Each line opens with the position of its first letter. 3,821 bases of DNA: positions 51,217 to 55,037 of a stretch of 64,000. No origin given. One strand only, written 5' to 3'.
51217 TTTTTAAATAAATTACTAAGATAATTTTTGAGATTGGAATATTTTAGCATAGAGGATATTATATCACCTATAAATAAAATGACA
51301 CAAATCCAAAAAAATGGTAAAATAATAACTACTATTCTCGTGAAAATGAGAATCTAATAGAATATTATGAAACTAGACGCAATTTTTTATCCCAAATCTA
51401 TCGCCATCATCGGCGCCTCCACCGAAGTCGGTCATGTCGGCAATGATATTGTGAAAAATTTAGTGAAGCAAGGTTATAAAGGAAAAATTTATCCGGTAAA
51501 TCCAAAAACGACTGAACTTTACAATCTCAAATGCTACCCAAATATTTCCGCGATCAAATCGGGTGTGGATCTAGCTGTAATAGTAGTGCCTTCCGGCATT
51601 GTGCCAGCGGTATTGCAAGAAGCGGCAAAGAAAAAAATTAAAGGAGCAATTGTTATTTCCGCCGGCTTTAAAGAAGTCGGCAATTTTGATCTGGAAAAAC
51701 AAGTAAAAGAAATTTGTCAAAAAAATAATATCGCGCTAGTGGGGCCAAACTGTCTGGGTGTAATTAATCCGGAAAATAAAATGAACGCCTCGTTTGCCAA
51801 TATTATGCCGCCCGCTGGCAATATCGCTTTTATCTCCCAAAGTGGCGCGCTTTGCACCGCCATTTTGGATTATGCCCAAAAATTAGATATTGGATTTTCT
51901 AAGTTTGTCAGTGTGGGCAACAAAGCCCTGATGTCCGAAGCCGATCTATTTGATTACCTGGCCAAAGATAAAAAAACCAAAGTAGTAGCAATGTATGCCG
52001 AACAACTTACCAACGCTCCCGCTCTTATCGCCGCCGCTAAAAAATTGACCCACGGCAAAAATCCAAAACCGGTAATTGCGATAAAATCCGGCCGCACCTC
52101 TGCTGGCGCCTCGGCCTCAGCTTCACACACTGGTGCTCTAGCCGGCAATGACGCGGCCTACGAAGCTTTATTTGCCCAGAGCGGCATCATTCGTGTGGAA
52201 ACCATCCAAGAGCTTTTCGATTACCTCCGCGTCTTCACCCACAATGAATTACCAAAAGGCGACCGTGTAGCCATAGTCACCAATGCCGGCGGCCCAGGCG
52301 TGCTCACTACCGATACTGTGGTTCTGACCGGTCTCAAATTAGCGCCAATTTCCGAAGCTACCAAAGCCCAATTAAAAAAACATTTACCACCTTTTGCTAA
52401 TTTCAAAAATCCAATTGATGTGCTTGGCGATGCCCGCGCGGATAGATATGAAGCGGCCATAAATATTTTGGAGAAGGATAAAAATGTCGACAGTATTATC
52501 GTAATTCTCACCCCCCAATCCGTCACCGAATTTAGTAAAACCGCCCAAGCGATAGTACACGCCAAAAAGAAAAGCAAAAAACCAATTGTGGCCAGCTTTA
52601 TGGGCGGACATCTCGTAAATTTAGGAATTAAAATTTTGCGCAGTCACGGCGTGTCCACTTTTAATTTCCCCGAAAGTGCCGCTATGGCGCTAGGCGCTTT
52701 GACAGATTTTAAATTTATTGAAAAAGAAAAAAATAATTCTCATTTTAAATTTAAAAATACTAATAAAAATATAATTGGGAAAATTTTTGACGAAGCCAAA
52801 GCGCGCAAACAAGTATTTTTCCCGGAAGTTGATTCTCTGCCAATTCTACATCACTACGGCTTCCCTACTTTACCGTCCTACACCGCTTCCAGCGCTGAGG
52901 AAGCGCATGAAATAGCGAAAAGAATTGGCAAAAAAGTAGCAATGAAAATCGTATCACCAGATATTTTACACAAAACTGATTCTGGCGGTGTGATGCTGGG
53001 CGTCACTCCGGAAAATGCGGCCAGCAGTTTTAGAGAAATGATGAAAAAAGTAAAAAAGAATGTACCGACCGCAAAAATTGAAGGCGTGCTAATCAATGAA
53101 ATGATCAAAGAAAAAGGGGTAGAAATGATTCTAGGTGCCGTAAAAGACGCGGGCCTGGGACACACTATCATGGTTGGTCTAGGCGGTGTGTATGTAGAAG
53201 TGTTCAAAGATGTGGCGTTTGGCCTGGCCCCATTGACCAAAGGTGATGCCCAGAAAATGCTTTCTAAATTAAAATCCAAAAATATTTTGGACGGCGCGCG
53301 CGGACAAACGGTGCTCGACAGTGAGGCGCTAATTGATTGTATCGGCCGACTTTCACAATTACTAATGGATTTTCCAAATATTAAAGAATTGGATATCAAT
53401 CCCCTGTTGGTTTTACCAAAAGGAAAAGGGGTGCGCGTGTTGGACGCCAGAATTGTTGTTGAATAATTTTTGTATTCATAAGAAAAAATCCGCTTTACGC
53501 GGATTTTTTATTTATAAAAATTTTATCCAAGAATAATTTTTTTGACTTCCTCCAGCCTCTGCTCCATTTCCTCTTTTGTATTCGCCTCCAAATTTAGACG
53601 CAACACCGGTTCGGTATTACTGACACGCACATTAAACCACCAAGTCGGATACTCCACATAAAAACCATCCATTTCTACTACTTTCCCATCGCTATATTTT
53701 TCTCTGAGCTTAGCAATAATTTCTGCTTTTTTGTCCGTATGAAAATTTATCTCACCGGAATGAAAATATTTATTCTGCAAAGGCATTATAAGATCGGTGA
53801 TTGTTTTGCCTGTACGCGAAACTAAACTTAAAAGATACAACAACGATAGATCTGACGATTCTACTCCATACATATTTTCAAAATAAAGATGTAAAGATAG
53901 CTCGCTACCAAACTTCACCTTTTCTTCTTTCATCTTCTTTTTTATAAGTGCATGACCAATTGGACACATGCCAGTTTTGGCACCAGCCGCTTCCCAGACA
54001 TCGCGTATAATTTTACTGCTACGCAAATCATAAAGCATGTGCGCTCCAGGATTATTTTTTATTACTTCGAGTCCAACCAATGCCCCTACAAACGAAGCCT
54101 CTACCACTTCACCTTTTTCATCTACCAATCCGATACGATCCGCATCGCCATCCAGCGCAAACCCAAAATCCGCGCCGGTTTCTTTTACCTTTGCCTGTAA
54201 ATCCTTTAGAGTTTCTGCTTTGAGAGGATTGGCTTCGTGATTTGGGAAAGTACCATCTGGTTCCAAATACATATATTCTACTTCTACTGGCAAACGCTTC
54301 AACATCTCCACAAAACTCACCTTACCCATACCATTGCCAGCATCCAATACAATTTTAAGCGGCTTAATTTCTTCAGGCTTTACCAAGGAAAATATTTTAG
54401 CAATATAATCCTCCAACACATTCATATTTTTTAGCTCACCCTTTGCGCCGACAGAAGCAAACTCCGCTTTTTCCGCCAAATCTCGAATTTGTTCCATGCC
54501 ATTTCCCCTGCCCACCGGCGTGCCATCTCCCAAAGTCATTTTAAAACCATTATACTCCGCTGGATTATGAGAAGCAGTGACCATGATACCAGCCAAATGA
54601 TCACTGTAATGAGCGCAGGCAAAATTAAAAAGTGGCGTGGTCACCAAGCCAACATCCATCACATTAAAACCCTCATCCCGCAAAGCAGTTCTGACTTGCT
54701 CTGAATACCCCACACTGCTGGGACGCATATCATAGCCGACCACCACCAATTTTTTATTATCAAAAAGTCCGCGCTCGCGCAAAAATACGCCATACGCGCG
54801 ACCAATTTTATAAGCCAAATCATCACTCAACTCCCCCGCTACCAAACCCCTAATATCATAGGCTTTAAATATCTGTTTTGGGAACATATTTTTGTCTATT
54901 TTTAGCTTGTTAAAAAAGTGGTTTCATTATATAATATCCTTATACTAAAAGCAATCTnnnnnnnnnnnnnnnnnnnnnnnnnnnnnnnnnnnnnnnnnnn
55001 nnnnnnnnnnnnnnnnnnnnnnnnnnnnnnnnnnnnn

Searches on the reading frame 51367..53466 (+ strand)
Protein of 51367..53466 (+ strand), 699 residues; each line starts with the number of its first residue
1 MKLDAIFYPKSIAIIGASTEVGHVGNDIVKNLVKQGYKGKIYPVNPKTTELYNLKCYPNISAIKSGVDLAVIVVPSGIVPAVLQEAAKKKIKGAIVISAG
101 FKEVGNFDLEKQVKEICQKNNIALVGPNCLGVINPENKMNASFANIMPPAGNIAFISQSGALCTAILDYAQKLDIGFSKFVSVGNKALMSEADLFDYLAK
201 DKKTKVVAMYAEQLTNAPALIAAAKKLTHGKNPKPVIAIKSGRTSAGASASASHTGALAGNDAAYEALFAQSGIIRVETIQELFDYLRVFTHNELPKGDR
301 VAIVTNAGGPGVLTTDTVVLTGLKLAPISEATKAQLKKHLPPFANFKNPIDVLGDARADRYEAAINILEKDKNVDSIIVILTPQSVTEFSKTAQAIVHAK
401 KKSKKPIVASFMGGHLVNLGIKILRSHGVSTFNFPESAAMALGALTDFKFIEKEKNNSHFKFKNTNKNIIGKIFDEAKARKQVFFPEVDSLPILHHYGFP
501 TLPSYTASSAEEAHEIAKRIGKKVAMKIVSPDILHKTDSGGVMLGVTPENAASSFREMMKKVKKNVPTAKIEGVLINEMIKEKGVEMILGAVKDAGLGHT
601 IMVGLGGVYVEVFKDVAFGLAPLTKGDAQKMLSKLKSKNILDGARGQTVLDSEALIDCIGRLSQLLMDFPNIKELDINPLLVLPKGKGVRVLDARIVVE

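Call 46: search_protein_families(library=pfam, proteins=[window:51367-53466:+], max_evalue=0.00001)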
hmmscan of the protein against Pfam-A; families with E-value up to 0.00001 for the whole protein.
window:51367-53466:+ (699 aa): 6 families
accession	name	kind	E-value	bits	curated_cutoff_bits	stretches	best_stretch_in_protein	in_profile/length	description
PF13549.11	ATP-grasp_5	-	6.4e-71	238.7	27.6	1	477-698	2-221/221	ATP-grasp domain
PF13607.11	Succ_CoA_lig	-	3.4e-52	176.3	27.4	1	150-290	1-138/138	Succinyl-CoA ligase like flavodoxin domain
PF13380.12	CoA_binding_2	-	7.3e-25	88.1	22.8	1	10-134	1-115/116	CoA binding domain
PF19045.5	Ligase_CoA_2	-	2.3e-16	60.7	23.7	1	301-443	1-149/162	Ligase-CoA domain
PF02629.25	CoA_binding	-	2.4e-13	51.1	22.3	1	9-100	3-97/97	CoA binding domain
PF00549.24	Ligase_CoA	-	7.8e-07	29.7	24.5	0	156-258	1-107/128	CoA-ligase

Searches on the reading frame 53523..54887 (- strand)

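Call 46: search_protein_families(library=pfam, proteins=[window:53523-54887:-], max_evalue=0.00001)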
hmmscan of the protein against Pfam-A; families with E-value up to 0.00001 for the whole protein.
window:53523-54887:- (454 aa): 4 families
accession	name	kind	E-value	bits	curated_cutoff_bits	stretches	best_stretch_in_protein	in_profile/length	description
PF02878.22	PGM_PMM_I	-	1e-32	113.1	22.5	1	4-143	1-136/138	Phosphoglucomutase/phosphomannomutase, alpha/beta/alpha domain I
PF02879.22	PGM_PMM_II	-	3.6e-25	88.9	29.3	1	159-259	1-103/103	Phosphoglucomutase/phosphomannomutase, alpha/beta/alpha domain II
PF02880.22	PGM_PMM_III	-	5.5e-14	52.7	20.7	1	273-371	11-112/115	Phosphoglucomutase/phosphomannomutase, alpha/beta/alpha domain III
PF00408.26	PGM_PMM_IV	-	5.6e-09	36.4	23.1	1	390-449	22-66/68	Phosphoglucomutase/phosphomannomutase, C-terminal domain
